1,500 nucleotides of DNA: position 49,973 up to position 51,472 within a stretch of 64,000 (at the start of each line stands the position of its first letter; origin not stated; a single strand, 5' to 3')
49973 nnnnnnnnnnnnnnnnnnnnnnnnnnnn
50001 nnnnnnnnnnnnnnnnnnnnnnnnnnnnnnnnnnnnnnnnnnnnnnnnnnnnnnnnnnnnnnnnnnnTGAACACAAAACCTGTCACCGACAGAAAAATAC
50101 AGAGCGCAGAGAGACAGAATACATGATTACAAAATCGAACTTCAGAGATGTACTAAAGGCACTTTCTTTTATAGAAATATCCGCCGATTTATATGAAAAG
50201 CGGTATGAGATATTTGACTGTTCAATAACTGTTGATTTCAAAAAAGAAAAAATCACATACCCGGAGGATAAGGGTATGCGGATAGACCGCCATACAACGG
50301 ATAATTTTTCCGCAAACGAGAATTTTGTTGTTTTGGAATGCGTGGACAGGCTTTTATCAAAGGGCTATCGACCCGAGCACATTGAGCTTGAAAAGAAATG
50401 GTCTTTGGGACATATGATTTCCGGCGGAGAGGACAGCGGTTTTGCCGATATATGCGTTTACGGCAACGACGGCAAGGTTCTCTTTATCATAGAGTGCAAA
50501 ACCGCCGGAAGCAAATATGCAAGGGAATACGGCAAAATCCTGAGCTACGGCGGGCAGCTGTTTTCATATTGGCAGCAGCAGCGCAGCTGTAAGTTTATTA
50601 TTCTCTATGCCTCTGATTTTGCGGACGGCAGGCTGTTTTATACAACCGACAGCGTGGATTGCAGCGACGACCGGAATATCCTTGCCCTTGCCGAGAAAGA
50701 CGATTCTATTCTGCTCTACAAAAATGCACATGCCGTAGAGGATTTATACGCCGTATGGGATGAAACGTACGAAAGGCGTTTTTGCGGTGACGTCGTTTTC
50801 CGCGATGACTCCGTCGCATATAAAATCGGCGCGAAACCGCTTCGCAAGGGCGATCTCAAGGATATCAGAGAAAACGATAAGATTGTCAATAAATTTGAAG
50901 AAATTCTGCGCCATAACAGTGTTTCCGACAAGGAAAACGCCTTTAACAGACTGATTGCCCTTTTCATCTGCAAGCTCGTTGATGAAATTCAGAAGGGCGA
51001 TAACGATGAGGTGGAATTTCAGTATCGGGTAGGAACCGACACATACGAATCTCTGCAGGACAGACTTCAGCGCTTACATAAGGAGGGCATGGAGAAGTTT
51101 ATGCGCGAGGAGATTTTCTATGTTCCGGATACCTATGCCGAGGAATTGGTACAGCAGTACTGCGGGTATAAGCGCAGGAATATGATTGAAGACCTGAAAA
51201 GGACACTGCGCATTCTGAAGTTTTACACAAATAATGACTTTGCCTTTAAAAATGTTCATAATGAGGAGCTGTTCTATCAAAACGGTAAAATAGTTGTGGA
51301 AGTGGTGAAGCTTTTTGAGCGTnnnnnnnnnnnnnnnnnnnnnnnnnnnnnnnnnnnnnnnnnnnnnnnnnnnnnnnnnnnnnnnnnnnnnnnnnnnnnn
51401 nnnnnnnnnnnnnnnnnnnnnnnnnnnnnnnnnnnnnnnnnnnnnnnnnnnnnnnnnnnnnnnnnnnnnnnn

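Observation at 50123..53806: Solitary 1227-aa fused nuclease-methyltransferase-specificity protein (Type IIB/IIG-like) between housekeeping genes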

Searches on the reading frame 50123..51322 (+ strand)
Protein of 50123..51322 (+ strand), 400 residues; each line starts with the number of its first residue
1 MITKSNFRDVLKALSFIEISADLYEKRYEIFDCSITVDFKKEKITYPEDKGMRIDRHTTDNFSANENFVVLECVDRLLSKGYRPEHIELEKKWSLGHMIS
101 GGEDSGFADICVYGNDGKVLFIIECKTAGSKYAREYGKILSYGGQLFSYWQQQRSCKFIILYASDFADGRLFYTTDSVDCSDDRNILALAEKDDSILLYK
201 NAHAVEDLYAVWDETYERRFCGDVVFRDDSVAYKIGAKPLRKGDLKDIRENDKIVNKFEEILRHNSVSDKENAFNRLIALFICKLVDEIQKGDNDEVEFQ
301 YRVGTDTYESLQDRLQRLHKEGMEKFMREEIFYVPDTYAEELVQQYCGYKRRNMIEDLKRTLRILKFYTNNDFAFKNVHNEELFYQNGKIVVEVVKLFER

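Call 6: search_protein_families(library=pfam, proteins=[window:50123-51322:+], max_evalue=10)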
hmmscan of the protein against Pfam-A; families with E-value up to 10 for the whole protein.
window:50123-51322:+ (400 aa): 3 families
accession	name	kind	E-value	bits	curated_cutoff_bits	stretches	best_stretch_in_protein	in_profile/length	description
PF13588.12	HSDR_N_2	-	3.1e-05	24.4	25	1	79-142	16-74/110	Type I restriction enzyme R protein N terminus (HSDR_N)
PF04313.20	HSDR_N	-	0.00085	19.7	25.1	1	102-173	122-191/198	Type I restriction enzyme R protein N terminus (HSDR_N)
PF22819.2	TcaA_5th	-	0.024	15.4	23.6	1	271-328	2-59/115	TcaA protein NTF2-like domain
